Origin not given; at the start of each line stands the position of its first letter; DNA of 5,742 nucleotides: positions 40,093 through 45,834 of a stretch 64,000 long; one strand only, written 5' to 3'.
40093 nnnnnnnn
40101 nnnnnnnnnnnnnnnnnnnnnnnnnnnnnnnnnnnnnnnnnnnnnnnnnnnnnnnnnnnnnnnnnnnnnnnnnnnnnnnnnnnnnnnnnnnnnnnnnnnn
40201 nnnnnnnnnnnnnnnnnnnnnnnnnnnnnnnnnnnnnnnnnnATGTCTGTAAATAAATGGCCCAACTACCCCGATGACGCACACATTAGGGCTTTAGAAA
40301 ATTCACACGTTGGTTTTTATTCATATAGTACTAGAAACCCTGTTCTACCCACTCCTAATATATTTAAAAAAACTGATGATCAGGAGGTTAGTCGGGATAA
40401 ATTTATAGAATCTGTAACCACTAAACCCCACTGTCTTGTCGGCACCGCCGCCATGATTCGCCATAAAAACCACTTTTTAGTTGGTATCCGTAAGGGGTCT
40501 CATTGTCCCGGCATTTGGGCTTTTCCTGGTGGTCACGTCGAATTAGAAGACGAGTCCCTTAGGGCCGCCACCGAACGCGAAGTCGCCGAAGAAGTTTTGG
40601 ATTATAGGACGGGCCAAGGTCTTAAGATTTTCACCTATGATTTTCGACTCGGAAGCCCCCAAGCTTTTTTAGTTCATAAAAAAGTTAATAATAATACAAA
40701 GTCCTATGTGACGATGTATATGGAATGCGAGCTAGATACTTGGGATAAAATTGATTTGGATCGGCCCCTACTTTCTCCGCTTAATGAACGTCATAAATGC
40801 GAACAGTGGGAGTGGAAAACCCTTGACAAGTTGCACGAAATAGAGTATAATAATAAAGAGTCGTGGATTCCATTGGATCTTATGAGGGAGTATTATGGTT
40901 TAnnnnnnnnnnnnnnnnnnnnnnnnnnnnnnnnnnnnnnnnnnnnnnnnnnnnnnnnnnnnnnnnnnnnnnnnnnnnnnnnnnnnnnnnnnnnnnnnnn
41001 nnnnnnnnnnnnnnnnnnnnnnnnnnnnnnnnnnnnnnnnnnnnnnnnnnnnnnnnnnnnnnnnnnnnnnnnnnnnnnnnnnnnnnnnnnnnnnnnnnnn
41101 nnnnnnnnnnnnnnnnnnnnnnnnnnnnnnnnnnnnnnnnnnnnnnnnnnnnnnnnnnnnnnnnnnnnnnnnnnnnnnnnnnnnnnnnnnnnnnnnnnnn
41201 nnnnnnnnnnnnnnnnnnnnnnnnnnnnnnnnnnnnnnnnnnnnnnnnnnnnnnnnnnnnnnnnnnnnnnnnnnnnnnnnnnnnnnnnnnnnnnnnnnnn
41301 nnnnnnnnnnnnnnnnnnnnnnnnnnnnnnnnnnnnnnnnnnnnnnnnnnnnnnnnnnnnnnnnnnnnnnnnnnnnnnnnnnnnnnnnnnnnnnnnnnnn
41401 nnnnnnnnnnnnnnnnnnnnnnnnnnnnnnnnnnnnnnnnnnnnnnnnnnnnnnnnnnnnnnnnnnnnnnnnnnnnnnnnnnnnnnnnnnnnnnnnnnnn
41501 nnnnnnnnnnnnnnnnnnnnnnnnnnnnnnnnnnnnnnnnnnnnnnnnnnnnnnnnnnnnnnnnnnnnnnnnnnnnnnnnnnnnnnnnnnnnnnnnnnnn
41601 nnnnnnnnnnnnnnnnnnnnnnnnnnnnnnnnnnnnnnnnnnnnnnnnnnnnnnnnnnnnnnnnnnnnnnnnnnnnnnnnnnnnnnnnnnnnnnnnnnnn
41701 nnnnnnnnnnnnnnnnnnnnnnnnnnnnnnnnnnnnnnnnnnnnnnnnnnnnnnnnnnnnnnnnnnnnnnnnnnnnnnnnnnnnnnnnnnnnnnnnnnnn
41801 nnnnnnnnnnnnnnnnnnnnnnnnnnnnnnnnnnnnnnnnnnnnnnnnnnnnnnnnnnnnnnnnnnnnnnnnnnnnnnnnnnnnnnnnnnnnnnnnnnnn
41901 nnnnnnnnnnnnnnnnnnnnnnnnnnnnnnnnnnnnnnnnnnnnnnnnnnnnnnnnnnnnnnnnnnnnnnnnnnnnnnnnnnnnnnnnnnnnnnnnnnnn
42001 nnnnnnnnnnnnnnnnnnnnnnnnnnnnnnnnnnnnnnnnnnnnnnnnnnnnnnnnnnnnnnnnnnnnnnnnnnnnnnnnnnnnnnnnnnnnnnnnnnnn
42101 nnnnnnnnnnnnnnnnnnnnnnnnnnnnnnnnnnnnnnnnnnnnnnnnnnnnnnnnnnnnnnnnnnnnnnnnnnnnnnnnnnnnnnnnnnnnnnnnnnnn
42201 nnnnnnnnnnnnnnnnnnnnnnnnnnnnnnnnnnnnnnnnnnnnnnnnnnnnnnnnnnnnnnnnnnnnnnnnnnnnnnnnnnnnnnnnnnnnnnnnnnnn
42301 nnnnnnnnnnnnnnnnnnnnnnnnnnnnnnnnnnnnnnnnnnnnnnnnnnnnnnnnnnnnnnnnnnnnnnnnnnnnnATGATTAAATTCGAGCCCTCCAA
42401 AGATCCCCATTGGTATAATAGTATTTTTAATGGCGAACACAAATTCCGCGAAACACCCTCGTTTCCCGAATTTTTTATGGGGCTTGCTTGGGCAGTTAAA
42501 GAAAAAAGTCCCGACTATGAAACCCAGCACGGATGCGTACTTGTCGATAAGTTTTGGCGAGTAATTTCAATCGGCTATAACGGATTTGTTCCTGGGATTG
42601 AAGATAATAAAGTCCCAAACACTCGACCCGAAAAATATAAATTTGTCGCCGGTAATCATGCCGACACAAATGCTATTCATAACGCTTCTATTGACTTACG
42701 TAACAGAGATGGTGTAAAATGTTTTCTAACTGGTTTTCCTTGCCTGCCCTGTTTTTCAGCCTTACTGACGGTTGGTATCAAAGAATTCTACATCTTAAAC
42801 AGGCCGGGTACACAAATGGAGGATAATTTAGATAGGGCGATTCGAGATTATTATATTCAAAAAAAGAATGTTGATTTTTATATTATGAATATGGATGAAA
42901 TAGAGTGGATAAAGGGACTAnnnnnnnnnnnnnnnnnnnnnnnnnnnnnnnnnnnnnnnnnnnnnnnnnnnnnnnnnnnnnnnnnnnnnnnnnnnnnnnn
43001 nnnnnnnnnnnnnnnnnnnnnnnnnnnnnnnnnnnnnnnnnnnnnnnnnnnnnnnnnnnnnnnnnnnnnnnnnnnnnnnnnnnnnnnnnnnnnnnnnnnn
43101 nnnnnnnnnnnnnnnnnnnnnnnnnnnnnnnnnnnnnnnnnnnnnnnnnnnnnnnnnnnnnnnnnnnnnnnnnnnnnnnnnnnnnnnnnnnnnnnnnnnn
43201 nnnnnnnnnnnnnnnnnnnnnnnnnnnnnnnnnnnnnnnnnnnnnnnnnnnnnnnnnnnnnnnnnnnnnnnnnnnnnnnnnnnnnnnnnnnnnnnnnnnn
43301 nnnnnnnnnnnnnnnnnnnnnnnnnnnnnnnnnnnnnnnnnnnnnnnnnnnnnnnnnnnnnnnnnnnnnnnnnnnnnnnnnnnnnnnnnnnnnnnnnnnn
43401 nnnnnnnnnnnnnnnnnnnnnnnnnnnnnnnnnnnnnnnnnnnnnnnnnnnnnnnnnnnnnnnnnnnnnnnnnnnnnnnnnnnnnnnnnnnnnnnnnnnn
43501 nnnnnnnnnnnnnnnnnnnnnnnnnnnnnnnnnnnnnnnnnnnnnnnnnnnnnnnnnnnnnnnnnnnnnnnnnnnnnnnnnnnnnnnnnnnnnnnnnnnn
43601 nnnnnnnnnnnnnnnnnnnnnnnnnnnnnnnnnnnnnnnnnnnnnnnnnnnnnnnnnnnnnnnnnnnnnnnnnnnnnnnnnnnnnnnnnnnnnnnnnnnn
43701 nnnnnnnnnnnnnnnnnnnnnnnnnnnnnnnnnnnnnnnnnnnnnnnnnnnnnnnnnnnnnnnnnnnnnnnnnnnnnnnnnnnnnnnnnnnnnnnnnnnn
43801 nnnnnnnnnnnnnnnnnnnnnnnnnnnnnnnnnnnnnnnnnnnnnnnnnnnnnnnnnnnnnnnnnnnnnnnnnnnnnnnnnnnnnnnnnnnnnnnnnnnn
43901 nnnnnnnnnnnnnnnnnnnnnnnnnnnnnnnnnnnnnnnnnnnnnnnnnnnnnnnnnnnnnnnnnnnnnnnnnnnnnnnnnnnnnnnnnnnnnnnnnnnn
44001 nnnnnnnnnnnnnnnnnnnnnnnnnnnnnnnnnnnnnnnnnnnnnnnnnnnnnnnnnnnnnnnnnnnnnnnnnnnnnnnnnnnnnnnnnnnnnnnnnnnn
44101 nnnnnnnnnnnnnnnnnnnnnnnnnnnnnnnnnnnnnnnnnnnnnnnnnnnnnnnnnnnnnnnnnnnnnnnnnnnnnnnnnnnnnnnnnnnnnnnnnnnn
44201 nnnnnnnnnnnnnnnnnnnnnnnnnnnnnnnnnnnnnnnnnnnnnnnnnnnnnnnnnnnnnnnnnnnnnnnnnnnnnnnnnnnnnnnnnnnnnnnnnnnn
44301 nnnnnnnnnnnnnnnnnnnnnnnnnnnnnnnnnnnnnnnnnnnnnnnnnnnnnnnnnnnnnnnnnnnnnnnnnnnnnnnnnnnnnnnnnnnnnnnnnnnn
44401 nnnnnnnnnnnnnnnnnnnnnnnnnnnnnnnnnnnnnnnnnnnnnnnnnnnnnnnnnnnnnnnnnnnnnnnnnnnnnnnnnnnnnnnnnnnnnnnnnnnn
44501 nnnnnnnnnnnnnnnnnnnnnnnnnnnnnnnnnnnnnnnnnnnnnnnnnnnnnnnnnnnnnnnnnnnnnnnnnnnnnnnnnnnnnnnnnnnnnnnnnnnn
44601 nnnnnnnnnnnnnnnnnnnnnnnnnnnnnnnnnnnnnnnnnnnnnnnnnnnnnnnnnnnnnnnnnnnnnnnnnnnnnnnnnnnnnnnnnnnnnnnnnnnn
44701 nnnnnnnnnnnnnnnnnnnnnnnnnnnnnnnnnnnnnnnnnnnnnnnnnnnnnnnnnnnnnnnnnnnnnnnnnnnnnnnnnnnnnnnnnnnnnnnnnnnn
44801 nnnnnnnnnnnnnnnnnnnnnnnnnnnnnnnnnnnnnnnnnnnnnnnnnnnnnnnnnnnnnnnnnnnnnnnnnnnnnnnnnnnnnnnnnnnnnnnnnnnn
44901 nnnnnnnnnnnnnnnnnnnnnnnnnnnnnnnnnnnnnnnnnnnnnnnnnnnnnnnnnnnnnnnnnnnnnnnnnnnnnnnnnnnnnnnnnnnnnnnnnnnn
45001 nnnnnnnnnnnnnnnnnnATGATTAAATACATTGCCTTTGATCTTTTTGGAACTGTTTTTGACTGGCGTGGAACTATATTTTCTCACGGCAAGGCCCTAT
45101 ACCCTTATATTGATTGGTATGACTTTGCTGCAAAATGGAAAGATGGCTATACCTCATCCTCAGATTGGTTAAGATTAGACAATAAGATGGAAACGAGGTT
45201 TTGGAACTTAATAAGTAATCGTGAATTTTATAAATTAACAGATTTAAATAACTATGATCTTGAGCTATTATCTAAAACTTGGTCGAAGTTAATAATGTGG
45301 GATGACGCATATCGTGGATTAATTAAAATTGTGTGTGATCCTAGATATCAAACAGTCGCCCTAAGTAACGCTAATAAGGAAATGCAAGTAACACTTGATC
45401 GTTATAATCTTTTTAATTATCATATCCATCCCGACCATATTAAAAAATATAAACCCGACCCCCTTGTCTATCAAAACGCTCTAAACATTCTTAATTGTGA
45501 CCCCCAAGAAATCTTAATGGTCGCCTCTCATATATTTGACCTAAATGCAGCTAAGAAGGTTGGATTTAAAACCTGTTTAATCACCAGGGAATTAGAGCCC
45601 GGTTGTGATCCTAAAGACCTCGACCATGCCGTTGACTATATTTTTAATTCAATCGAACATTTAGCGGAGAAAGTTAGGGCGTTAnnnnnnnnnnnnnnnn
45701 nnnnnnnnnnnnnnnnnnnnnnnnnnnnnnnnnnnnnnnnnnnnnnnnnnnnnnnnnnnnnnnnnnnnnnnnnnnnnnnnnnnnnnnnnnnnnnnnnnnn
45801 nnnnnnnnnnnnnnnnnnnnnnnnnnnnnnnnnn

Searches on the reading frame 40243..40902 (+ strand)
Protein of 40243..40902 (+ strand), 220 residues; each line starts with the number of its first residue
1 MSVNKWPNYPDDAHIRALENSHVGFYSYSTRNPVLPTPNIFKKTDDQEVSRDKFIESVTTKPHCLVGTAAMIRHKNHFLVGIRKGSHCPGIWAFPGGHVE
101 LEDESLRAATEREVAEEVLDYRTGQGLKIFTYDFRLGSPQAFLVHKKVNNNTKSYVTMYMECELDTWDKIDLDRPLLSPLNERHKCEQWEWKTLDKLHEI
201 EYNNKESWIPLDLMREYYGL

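Call 54: search_protein_families(library=pfam, proteins=[window:40243-40902:+], max_evalue=0.001)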
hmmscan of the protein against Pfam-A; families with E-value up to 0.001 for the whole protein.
window:40243-40902:+ (220 aa): 1 family
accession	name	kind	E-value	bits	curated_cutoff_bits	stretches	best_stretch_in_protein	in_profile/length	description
PF00293.34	NUDIX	-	6.8e-10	39.5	21.1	1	71-203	10-125/134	NUDIX domain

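Call 79: search_solved_structures(query=window:40243-40902:+, max_evalue=0.01, show_alignments=1)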
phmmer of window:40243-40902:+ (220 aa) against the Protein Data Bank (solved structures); distinct sequences matched with E-value up to 0.01: 14.
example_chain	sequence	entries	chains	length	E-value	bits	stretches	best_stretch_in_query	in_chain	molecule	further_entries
3gwy_A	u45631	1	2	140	0.00033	23.6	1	69-183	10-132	Putative CTP pyrophosphohydrolase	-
4kyx_A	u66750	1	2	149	0.00088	22.2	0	65-117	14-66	ADP-ribose pyrophosphatase MutT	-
3ees_A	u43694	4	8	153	0.0021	20.9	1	44-118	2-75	Probable pyrophosphohydrolase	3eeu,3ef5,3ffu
2qjt_B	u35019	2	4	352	0.0026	20.7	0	61-120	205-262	Nicotinamide-nucleotide adenylyltransferase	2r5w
3r03_A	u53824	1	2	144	0.0028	20.5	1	62-118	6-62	NUDIX hydrolase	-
2i8t_A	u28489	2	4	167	0.004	20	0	73-117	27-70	GDP-mannose mannosyl hydrolase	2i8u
6fl4_A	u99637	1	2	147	0.0048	19.8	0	67-118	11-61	Nudix hydrolase 1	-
3hhj_A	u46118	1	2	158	0.0048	19.8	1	65-132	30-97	Mutator mutT protein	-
5gp0_E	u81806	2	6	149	0.0058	19.5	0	67-118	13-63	Nudix hydrolase 1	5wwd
6dby_A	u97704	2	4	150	0.0058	19.5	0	67-118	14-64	Nudix hydrolase 1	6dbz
1rya_A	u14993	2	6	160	0.0069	19.2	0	73-117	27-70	GDP-mannose mannosyl hydrolase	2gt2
2gt4_A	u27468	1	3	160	0.0071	19.2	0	73-117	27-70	GDP-mannose mannosyl hydrolase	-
7b67_A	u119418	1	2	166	0.0082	19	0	70-197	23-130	Nucleotide triphosphate diphosphatase NUDT15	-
7b66_A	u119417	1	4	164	0.0099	18.7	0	70-197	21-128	Nucleotide triphosphate diphosphatase NUDT15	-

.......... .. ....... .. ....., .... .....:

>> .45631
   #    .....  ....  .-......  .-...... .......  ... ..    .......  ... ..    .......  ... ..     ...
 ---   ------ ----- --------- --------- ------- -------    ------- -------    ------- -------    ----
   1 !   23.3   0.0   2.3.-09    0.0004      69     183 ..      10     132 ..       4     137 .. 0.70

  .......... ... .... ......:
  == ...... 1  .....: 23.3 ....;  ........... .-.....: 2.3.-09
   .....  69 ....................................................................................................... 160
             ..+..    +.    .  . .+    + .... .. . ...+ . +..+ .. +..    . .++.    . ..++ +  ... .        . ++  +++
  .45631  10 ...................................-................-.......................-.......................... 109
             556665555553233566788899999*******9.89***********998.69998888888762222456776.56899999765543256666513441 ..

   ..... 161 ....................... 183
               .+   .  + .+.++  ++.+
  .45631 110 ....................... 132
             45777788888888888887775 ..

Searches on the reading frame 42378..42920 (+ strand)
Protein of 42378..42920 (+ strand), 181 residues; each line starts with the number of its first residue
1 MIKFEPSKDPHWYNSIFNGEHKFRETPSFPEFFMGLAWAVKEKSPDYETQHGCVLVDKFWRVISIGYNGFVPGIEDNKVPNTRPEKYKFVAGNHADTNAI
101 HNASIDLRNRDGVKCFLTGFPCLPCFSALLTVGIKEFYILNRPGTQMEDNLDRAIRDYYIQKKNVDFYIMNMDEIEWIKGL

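Call 54: search_protein_families(library=pfam, proteins=[window:42378-42920:+], max_evalue=0.001)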
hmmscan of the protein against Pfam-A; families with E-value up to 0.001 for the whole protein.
window:42378-42920:+ (181 aa): 2 families
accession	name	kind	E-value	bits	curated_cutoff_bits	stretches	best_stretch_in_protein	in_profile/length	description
PF00383.29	dCMP_cyt_deam_1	-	3e-11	43.6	25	1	31-139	5-100/102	Cytidine and deoxycytidylate deaminase zinc-binding region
PF14437.12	MafB19-deam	-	6.5e-05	23.3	27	1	31-138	5-98/142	MafB19-like deaminase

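Call 82: search_solved_structures(query=window:42378-42920:+, max_evalue=0.001, show_alignments=1)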
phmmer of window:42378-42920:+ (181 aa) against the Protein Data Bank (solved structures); distinct sequences matched with E-value up to 0.001: 5.
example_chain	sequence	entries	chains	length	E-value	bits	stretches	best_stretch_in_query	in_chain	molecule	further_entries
2w4l_A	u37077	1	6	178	5.4e-13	52.2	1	28-141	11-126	DEOXYCYTIDYLATE DEAMINASE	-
7fh4_A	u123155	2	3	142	7.2e-10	42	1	38-140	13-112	CMP/dCMP-type deaminase domain-containing protein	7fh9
2hvv_A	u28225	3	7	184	2e-08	37.3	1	26-137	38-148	deoxycytidylate deaminase | Putative deoxycytidylate deaminase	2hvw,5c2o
4p9c_A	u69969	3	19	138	0.00025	24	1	27-142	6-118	Deoxycytidylate deaminase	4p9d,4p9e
1vq2_A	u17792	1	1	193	0.00025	23.9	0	93-166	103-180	DEOXYCYTIDYLATE DEAMINASE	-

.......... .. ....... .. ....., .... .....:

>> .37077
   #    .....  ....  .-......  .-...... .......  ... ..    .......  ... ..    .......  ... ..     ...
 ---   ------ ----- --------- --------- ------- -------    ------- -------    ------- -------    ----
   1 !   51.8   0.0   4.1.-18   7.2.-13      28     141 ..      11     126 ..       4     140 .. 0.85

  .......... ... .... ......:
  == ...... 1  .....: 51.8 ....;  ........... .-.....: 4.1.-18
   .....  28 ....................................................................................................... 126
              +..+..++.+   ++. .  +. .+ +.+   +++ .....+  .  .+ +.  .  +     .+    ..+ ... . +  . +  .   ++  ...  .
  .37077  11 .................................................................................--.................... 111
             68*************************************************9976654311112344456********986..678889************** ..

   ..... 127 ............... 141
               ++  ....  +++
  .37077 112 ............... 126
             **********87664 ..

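Call 85: search_dna_similar(query=window:42378-42920:+, collection=phages, mode=protein, max_evalue=0.00001, max_rows=12)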
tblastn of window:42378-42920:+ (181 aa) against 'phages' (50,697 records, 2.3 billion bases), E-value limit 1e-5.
Records with a match: 252; places in all: 252; records where one place covers at least 80% of the query: 2.
Best place of each record, by identity: <60% 252.
By first word of the organism name: Streptomyces 44; Pseudomonas 27; Rhodobacter 24; Rhodococcus 24; Xanthomonas 23; Rhizobium 20; Stenotrophomonas 9; Acinetobacter 9; Ruegeria 8; Gordonia 7; and 26 more.
By host as written in the record: - 25; Rhodobacter capsulatus YW1 24; Rhodococcus erythropolis RIA 643 22; Ruegeria pomeroyi DSS-3 8; Streptomyces coelicolor 8; Pseudomonas aeruginosa 7; Xanthomonas arboricola pv. juglandis IVIA 1317-1a 6; Gordonia terrae 3612 6; and 77 more.
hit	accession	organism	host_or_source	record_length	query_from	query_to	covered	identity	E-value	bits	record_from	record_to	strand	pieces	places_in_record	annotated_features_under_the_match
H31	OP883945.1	Stenotrophomonas phage CM1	Stenotrophomonas maltophilia SRM01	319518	33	176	80%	33.1%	1e-9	62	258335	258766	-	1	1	record has no annotation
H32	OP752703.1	Stenotrophomonas phage RAS14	Stenotrophomonas maltophilia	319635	33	176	80%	33.1%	1e-9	62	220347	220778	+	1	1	deoxycytidylate deaminase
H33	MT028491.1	Ochrobactrum phage vB_OspM_OC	Ochrobactrum sp. POC9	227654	14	135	67%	37.7%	1e-14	77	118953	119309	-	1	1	deoxycytidylate deaminase | hypothetical protein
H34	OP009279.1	Rhodobacter phage RcMcLean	Rhodobacter capsulatus YW1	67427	29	167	77%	32.4%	1e-8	59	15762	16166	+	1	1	deoxycytidylate deaminase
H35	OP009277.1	Rhodobacter phage RcMaeve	Rhodobacter capsulatus YW1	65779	29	167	77%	32.1%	8e-9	60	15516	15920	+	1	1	deoxycytidylate deaminase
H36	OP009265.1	Rhodobacter phage RcAqua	Rhodobacter capsulatus YW1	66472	29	167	77%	32.1%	8e-9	60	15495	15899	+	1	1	deoxycytidylate deaminase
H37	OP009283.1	Rhodobacter phage RcPacific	Rhodobacter capsulatus YW1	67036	29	167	77%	32.1%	8e-9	60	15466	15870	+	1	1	deoxycytidylate deaminase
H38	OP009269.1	Rhodobacter phage RcDora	Rhodobacter capsulatus YW1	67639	29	167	77%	32.1%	8e-9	60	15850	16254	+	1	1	deoxycytidylate deaminase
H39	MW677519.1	Rhodobacter phage RcMrWorf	Rhodobacter capsulatus YW1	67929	29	167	77%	32.1%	8e-9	60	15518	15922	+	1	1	17: deoxycytidylate deaminase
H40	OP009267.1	Rhodobacter phage RcBigEagle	Rhodobacter capsulatus YW1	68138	29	167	77%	32.1%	8e-9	60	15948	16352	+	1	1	deoxycytidylate deaminase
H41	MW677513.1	Rhodobacter phage RcGingersnap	Rhodobacter capsulatus YW1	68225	29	167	77%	32.1%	8e-9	60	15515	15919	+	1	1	17: deoxycytidylate deaminase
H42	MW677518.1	Rhodobacter phage RcMcDreamy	Rhodobacter capsulatus YW1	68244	29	167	77%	32.1%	8e-9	60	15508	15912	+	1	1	17: deoxycytidylate deaminase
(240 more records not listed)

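Call 97: search_protein_families(library=padloc, proteins=[window:42378-42920:+], max_evalue=0.01)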
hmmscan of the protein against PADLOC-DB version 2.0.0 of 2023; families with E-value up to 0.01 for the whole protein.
window:42378-42920:+ (181 aa): 1 family
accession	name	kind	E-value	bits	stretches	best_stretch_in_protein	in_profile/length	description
PDLC02373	dCTPase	-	7.3e-09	33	1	25-69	339-383/630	-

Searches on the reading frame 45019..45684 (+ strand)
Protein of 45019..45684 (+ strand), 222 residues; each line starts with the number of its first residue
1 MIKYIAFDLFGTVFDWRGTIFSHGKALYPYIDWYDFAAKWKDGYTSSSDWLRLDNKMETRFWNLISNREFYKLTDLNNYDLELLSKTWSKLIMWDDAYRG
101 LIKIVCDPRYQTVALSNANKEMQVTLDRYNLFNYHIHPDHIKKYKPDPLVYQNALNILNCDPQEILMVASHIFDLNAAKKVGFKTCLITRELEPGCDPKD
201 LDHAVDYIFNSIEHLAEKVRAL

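Call 54: search_protein_families(library=pfam, proteins=[window:45019-45684:+], max_evalue=0.001)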
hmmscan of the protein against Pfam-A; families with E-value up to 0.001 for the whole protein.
window:45019-45684:+ (222 aa): 3 families
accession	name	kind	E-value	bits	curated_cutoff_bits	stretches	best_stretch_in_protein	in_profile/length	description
PF00702.32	Hydrolase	-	9.9e-10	39.6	26.4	1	2-182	1-191/191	haloacid dehalogenase-like hydrolase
PF13419.12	HAD_2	-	4.4e-09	37.1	23.8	1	119-187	106-177/178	Haloacid dehalogenase-like hydrolase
PF13242.12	Hydrolase_like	-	1.4e-06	28.6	22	1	145-214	4-74/75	HAD-hyrolase-like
